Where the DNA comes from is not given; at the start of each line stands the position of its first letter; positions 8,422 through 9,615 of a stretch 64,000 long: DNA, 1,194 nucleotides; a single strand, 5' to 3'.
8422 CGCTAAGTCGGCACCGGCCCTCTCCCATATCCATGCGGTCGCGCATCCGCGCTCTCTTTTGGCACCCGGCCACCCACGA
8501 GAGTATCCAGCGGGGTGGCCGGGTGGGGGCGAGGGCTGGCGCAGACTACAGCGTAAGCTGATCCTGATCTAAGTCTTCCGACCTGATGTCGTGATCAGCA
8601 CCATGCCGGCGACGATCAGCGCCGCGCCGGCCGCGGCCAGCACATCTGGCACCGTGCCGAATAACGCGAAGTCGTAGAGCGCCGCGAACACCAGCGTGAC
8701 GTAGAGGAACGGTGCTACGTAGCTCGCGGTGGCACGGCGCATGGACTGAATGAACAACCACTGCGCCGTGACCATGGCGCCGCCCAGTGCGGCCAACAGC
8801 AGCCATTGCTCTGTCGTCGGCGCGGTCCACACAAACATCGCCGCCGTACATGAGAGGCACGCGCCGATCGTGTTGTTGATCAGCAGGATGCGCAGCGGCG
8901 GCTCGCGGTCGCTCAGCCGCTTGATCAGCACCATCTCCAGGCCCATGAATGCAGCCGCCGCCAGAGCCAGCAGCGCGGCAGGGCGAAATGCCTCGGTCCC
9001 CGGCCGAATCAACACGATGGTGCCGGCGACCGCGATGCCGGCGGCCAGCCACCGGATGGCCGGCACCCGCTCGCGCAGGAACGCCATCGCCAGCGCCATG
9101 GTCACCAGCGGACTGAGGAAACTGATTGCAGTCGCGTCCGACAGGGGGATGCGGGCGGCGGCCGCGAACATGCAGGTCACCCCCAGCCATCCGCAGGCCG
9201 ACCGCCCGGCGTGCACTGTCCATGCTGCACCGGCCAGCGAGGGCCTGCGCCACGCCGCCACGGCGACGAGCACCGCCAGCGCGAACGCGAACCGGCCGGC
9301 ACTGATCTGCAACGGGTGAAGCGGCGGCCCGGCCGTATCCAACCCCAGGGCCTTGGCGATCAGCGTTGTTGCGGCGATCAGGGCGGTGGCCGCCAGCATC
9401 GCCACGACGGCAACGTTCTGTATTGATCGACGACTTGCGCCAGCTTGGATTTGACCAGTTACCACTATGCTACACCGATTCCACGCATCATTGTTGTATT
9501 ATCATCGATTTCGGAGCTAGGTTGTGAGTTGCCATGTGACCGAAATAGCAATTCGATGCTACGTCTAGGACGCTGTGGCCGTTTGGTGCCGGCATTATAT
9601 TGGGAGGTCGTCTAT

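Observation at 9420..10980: Low-GC 1.5-kb islet encoding a single orphan PD-(D/E)xK-motif protein between DMT transporter and parE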

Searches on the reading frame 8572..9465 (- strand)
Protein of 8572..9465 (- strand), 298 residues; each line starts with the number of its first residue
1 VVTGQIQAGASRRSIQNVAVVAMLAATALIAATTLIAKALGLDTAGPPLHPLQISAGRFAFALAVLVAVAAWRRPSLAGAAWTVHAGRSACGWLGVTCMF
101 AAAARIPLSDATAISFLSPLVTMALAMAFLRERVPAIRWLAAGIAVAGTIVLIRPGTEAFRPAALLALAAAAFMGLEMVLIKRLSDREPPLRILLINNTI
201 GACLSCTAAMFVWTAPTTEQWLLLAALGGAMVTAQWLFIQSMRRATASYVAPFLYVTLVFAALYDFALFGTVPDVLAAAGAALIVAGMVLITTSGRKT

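Call 53: search_protein_families(library=pfam, proteins=[window:8572-9465:-], max_evalue=0.001)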
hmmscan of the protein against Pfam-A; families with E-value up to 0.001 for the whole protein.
window:8572-9465:- (298 aa): 1 family
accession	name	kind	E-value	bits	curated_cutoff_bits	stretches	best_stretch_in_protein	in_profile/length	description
PF00892.27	EamA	-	3.3e-30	105.6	28.2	2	163-292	3-134/135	EamA-like transporter family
